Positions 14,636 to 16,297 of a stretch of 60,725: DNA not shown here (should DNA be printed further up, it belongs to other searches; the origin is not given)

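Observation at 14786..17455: Four-gene operon: ECF sigma, STAS protein, 88-aa helical protein, radical SAM enzyme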

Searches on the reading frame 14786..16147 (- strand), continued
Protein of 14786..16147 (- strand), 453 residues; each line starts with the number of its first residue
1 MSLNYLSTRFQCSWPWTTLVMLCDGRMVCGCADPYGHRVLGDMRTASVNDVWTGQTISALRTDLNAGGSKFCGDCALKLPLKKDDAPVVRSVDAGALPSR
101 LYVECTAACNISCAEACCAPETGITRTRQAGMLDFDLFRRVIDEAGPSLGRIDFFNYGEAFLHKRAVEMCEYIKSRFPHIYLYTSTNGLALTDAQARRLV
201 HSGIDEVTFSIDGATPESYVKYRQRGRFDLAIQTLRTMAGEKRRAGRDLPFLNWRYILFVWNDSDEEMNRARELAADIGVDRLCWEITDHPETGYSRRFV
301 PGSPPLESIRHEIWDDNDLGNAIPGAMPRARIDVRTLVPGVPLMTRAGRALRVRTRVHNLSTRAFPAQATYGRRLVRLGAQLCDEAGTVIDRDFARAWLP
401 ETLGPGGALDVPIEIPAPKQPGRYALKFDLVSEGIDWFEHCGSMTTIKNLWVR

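Call 42: search_solved_structures(query=window:14786-16147:-, max_evalue=0.01, show_alignments=2)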
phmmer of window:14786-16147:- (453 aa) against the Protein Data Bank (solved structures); distinct sequences matched with E-value up to 0.01: 8.
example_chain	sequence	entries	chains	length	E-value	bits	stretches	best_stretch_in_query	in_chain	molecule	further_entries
4m7t_A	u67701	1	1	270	8.9e-06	27.9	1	97-226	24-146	BtrN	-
4m7s_A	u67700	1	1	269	1.6e-05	27.1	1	100-226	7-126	BtrN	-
7vob_C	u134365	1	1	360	0.00022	23.3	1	101-239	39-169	Cytosylglucuronate decarboxylase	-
7voc_C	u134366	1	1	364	0.00022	23.3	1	101-239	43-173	Cytosylglucuronate decarboxylase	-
7bi7_A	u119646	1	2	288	0.003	19.5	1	100-218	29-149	FeMo cofactor biosynthesis protein NifB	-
7jmb_A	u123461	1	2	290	0.0031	19.5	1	100-218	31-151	Nitrogenase iron-molybdenum cofactor biosynthesis protein NifB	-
7jma_A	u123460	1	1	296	0.0032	19.5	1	100-218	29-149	Nitrogenase iron-molybdenum cofactor biosynthesis protein NifB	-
6efn_A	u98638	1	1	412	0.0091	18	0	93-238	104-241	Sporulation killing factor maturation protein SkfB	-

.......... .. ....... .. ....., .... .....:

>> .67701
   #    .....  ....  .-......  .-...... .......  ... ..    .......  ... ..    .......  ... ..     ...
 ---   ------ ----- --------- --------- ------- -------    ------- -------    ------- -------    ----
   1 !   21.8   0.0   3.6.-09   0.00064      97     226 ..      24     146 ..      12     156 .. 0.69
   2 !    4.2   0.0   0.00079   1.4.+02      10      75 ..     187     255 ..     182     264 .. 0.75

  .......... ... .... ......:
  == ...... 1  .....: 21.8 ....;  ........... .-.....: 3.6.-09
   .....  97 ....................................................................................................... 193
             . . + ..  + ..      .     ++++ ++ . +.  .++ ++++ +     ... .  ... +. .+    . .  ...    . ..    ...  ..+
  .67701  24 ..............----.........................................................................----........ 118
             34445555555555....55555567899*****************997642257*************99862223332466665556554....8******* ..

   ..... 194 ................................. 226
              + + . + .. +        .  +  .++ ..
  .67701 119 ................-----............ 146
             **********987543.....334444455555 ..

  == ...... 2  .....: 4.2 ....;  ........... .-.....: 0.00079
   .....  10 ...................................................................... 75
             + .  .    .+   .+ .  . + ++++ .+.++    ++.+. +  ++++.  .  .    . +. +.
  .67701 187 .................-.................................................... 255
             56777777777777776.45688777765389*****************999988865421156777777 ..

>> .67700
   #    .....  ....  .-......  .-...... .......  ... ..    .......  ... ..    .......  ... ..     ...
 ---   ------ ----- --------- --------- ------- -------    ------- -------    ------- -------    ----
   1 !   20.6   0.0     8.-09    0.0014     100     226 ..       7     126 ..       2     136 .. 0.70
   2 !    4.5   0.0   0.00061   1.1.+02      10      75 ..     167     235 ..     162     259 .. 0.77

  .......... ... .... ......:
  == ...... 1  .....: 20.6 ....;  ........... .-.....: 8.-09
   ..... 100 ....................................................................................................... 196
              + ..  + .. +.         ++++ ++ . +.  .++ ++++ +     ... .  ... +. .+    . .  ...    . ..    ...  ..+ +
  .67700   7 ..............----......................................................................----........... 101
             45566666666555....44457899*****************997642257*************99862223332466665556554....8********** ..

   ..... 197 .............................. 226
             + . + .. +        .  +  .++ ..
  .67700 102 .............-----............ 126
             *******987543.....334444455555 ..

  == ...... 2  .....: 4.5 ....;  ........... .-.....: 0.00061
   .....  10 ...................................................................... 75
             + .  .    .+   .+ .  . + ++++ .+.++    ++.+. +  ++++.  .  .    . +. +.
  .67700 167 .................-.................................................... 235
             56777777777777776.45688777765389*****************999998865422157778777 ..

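Call 66: predict_structure(alignment_id=A7)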
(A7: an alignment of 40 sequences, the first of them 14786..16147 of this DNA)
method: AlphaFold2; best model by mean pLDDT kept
length: 453 residues; sequences in the alignment: 40
mean_pLDDT: 63.7   pTM: 0.55
mean pLDDT of the five models: 63.7, 61.6, 61.0, 58.6, 58.2
residues with pLDDT >= 90: 40; 70-90: 160; 50-70: 111; < 50: 142
segments of 3 or more residues with pLDDT < 50: 1-15, 31-34, 73-93, 107-130, 158-160, 213-226, 258-263, 285-327, 369-373, 434-436, 439-442
pLDDT, mean of each block of 10 residues (from residue 1): 28 51 73 56 87 77 58 43 45 58 57 38 38 78 82 60 68 83 66 76 73 45 51 79 70 58 54 65 48 33 44 32 45 81 88 89 59 67 86 84 83 90 90 52 73 92
secondary structure, 60 per line:
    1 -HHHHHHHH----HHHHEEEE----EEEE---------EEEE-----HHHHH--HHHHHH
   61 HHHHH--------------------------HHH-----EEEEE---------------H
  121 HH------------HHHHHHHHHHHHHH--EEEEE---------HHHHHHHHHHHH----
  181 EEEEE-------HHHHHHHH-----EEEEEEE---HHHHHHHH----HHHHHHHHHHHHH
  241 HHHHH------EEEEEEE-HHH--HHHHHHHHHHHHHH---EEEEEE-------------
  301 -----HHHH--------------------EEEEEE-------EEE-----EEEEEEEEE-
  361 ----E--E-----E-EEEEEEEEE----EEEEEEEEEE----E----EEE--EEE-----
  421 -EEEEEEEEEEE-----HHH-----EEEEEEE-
elements in order: H2-9 H14-17 E18-21 E26-29 E39-42 H48-52 H55-65 E100-104 H135-148 E151-155 H165-176 E181-185 H193-200 E206-212 H216-223 H228-245 E252-258 H265-278 E282-287 H306-309 E330-335 E343-345 E351-359 E376-384 E389-398 E408-410 E413-415 E422-432 E446-452

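Call 67: search_protein_families(library=phrogs, proteins=[window:14786-16147:-], max_evalue=0.1)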
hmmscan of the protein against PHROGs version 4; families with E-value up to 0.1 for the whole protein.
window:14786-16147:- (453 aa): 2 families
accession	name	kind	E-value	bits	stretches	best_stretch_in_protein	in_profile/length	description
phrog_21308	-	other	5e-10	39.1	1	107-266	421-576/735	radical SAM domain-containing protein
phrog_1802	-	other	0.00085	19.3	1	158-235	104-190/556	radical SAM domain-containing protein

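Call 68: search_protein_families(library=padloc, proteins=[window:14786-16147:-], max_evalue=0.01)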
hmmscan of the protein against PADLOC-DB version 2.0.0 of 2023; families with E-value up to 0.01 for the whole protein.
window:14786-16147:- (453 aa): 1 family
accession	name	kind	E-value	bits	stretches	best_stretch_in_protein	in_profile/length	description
PDLC02903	pVip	-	5.6e-06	24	1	105-221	6-110/257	Viperins not associated with kinases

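Call 71: fold_search(model_id=the predicted structure, library=pdb)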
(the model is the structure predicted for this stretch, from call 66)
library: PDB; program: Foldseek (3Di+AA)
matches with E <= 10: 1679; with E <= 0.001: 165
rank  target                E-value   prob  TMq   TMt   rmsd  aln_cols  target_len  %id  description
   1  4zod_A                3.6e-08  1.00  0.24  0.17  12.6       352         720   13  Crystal Structure of beta-glucosidase from Listeria innocua in complex with glucose (released 2016-05-18)
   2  4zoa_A                5.8e-08  1.00  0.24  0.17  13.0       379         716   12  Crystal Structure of beta-glucosidase from Listeria innocua in complex with isofagomine (released 2016-05-18)
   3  4zoa_B                1.1e-07  1.00  0.24  0.17  12.7       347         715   12  Crystal Structure of beta-glucosidase from Listeria innocua in complex with isofagomine (released 2016-05-18)
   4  4zo6_A                1.3e-07  1.00  0.25  0.17  12.9       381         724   12  Crystal Structure of mutant (D270A) beta-glucosidase from Listeria innocua in complex with cellobiose (released 2016-05-18)
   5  4zob_A                1.6e-07  1.00  0.25  0.17  12.5       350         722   12  Crystal Structure of beta-glucosidase from Listeria innocua in complex with gluconolactone (released 2016-05-18)
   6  4zob_B                1.9e-07  1.00  0.23  0.16  12.5       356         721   12  Crystal Structure of beta-glucosidase from Listeria innocua in complex with gluconolactone (released 2016-05-18)
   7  9p2f_A                1.9e-07  1.00  0.22  0.24  19.8       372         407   15  Crystal structure of GH158(Pro) soaked with mixed linkage (G4G3G) oligosaccharide at 1.15 angstrom resolution (released 2026-03-11)
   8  9p25                  2.0e-07  1.00  0.22  0.24  19.9       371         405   15  Crystal structure of GH158(Pro) at 0.89 angstrom resolution (released 2026-03-11)
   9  9p26                  2.9e-07  1.00  0.22  0.24  19.8       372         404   14  Crystal structure of GH158(Pro) at 1.40 angstrom resolution (released 2026-03-11)
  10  8xrt_A                3.1e-07  1.00  0.24  0.17  12.9       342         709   11  The crystal structure of a GH3 enzyme CcBgl3B (released 2024-04-10)
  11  8xrv_F                3.5e-07  1.00  0.23  0.16  12.5       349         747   11  The crystal structure of a GH3 enzyme CcBgl3B with glucose (released 2024-04-10)
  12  9oro_A                3.5e-07  1.00  0.23  0.25  20.9       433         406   14  Crystal structure of GH158(Pro) soaked with laminaritetraose at 1.31 angstrom resolution (released 2026-03-11)
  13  4zoe_A                5.7e-07  1.00  0.24  0.16  12.7       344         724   12  Crystal Structure of beta-glucosidase from Listeria innocua (released 2016-05-18)
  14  8xrv_B                7.2e-07  1.00  0.24  0.16  11.8       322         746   11  The crystal structure of a GH3 enzyme CcBgl3B with glucose (released 2024-04-10)
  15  4ole_A                2.9e-06  1.00  0.19  0.58   5.7       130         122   15  Crystal structure of a neighbor of BRCA1 gene 1 (NBR1) from Homo sapiens at 2.52 A resolution (released 2014-02-19)
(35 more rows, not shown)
